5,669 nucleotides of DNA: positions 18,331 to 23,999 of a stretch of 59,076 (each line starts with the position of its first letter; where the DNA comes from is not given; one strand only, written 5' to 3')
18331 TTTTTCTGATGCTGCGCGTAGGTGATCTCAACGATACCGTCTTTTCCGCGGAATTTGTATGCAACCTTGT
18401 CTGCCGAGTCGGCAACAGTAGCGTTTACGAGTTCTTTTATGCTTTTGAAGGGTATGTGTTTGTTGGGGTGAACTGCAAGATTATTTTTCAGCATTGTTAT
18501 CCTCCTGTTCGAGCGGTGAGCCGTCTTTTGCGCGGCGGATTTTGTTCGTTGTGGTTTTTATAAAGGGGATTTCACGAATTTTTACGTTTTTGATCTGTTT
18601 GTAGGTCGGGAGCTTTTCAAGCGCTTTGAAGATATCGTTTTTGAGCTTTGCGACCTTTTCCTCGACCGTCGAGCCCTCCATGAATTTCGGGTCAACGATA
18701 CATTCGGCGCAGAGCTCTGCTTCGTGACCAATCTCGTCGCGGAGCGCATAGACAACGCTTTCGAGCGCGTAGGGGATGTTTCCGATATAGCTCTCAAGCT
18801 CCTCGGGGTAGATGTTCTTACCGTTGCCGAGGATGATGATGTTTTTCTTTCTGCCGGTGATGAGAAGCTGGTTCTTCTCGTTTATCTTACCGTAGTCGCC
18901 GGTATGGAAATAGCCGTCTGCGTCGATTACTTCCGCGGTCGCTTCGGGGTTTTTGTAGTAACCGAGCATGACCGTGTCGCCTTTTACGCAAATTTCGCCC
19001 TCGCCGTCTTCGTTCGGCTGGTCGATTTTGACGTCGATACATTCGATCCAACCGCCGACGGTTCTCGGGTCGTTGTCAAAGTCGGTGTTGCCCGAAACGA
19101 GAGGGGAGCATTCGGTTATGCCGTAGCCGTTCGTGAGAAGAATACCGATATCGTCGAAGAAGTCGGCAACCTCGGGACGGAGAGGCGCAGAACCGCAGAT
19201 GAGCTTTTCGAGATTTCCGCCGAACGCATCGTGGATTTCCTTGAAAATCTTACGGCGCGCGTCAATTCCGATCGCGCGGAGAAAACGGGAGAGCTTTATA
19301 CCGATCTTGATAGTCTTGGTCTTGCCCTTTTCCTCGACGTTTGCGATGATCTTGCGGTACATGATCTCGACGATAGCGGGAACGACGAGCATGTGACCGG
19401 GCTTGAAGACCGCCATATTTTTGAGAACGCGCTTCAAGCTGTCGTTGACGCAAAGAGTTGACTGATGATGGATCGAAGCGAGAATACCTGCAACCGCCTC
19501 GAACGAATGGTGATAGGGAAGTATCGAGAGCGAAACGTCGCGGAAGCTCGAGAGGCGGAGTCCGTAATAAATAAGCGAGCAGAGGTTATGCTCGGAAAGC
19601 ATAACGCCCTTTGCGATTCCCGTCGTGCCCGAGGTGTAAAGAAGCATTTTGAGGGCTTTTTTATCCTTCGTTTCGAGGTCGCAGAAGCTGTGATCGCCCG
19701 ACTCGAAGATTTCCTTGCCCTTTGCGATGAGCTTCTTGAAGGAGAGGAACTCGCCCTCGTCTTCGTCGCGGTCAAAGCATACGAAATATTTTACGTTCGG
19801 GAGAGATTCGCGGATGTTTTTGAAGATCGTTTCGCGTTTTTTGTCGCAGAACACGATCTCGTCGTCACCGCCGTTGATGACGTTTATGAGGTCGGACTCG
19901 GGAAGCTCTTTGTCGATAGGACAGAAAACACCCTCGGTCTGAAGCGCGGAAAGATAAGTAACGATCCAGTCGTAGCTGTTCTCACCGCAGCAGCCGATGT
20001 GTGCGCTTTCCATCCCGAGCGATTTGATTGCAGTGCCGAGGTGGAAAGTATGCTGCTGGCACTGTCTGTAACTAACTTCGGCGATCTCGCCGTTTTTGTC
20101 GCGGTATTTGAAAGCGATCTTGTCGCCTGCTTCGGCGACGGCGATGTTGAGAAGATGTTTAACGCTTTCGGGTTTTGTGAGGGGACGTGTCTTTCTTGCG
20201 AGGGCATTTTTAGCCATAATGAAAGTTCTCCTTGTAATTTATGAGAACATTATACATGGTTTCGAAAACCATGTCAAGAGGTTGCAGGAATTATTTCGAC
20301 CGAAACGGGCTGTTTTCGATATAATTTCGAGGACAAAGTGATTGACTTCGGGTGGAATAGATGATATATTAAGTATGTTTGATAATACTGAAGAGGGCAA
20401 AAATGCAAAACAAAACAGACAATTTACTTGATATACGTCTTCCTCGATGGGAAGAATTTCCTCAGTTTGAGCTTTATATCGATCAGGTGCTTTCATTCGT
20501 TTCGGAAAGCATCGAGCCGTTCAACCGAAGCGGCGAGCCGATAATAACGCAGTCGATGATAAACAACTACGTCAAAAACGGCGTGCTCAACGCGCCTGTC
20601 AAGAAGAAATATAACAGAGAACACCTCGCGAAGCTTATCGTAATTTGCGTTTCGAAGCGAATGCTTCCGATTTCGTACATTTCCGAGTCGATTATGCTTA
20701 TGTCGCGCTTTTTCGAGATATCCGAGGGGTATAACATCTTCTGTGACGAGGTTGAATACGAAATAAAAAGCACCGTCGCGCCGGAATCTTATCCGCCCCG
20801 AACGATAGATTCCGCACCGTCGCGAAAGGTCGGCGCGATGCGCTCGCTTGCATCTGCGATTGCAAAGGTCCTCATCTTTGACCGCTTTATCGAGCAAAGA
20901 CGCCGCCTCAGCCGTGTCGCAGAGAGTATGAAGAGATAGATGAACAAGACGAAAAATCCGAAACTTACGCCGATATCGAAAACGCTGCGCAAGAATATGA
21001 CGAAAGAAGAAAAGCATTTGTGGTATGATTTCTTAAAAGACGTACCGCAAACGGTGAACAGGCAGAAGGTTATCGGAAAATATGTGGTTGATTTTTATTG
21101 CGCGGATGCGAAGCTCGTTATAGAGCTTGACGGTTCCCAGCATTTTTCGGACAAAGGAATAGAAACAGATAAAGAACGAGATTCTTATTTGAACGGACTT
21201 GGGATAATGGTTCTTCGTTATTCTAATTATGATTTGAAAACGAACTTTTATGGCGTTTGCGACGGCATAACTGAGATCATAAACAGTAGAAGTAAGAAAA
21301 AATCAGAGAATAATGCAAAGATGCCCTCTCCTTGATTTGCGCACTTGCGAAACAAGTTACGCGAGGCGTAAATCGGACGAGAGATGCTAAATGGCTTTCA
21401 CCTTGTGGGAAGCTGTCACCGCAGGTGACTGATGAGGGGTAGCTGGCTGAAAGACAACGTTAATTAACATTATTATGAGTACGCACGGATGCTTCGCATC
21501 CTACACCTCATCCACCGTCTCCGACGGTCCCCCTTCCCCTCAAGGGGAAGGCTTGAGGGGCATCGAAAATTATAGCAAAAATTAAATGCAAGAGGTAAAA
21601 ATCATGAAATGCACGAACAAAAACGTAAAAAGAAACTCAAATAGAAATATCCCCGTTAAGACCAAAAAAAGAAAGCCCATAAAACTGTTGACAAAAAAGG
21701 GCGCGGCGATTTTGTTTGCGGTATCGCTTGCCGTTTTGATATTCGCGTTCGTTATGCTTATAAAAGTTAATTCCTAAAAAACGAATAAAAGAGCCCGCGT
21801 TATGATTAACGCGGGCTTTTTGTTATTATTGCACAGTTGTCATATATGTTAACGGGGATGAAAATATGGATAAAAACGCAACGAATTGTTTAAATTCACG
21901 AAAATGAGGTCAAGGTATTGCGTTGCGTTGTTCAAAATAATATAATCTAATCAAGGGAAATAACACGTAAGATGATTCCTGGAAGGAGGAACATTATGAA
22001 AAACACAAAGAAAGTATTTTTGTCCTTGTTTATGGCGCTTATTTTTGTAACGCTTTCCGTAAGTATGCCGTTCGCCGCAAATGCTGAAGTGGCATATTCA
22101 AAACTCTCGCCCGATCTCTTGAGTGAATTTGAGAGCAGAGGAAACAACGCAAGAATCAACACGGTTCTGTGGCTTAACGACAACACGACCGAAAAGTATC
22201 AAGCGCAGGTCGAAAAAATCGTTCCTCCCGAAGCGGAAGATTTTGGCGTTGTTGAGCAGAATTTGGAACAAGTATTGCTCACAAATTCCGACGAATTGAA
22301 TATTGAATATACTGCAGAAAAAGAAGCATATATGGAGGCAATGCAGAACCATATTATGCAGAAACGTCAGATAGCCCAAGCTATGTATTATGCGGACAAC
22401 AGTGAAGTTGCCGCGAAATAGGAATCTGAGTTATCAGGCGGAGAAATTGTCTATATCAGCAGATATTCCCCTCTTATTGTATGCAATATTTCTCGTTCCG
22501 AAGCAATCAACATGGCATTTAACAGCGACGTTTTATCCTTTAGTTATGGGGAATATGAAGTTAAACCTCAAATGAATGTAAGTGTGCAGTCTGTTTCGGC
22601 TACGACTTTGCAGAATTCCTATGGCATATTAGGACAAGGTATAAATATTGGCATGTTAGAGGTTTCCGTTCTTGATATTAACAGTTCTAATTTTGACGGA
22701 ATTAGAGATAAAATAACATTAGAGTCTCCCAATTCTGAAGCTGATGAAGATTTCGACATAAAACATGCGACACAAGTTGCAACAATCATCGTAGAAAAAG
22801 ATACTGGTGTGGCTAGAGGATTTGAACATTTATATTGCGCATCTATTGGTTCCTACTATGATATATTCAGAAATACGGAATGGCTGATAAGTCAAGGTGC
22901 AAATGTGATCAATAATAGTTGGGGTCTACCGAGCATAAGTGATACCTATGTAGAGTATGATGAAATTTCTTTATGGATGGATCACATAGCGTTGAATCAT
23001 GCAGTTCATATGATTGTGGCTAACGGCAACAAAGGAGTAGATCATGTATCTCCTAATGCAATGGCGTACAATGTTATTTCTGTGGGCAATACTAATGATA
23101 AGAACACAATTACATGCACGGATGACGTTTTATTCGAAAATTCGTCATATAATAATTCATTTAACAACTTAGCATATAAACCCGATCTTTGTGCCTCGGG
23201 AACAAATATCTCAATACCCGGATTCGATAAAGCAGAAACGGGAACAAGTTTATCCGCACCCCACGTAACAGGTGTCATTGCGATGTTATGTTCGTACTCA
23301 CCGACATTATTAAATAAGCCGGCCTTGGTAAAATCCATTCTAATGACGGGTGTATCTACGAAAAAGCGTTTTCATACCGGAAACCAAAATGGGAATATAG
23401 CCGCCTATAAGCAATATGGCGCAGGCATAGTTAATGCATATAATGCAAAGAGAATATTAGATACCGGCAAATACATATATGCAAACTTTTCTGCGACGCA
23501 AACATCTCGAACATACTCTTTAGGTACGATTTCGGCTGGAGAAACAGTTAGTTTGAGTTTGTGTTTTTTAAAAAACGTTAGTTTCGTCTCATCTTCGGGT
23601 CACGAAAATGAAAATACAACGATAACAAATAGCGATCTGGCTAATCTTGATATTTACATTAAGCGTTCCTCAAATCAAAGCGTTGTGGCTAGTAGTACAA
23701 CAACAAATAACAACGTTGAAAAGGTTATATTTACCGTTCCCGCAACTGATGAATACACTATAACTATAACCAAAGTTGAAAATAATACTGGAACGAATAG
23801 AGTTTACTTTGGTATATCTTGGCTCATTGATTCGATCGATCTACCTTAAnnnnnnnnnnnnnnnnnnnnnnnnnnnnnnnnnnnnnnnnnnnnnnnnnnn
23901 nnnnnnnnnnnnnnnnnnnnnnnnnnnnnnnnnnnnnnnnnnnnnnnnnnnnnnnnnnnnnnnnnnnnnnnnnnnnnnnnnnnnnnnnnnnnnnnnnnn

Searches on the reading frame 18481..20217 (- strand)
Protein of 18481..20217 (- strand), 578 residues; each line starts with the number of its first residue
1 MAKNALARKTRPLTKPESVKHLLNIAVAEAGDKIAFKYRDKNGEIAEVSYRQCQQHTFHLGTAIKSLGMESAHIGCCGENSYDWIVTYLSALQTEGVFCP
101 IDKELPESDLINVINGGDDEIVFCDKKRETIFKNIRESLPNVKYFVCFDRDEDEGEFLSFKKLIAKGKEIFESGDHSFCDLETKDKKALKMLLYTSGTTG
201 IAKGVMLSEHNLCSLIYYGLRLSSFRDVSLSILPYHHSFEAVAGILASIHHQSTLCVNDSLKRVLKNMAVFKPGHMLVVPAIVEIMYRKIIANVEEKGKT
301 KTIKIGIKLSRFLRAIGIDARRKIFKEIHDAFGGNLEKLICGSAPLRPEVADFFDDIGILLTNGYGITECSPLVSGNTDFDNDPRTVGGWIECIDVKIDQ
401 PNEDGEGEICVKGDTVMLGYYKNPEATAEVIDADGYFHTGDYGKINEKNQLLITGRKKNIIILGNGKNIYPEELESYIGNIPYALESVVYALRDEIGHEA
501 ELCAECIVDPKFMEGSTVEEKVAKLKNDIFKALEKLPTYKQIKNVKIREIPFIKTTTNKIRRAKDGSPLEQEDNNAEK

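Call 74: search_protein_families(library=pfam, proteins=[window:18481-20217:-])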
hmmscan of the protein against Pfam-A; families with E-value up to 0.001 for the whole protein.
window:18481-20217:- (578 aa): 1 family
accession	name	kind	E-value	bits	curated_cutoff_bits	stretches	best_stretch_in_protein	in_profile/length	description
PF00501.34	AMP-binding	-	1.2e-55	189.3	29.9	1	27-421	5-384/384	AMP-binding enzyme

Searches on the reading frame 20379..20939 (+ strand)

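Call 83: search_protein_families(library=pfam, proteins=[window:20379-20939:+])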
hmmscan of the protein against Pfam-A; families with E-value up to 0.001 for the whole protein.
window:20379-20939:+ (186 aa): 1 family
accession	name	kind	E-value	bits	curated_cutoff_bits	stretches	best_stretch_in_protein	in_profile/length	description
PF08876.17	DUF1836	-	1.1e-27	96.6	27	1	22-110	1-89/105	Domain of unknown function (DUF1836)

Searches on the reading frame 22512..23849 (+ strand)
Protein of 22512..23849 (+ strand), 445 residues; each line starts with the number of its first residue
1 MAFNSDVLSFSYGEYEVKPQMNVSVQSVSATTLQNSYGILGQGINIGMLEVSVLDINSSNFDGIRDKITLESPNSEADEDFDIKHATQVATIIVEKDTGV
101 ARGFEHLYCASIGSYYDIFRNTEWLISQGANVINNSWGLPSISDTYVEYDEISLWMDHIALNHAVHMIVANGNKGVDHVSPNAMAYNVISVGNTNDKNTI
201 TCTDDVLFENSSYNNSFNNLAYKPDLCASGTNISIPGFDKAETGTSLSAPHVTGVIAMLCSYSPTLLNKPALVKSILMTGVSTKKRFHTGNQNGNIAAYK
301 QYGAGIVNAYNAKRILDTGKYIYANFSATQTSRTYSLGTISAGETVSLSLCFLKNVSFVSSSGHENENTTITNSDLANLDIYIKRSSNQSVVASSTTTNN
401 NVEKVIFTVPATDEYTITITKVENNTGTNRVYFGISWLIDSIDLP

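Call 74: search_protein_families(library=pfam, proteins=[window:22512-23849:+])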
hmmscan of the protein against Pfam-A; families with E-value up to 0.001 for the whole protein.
window:22512-23849:+ (445 aa): 1 family
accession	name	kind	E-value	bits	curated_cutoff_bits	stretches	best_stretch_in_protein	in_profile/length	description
PF00082.27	Peptidase_S8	-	1.7e-22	80.5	21.8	1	68-291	39-274/288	Subtilase family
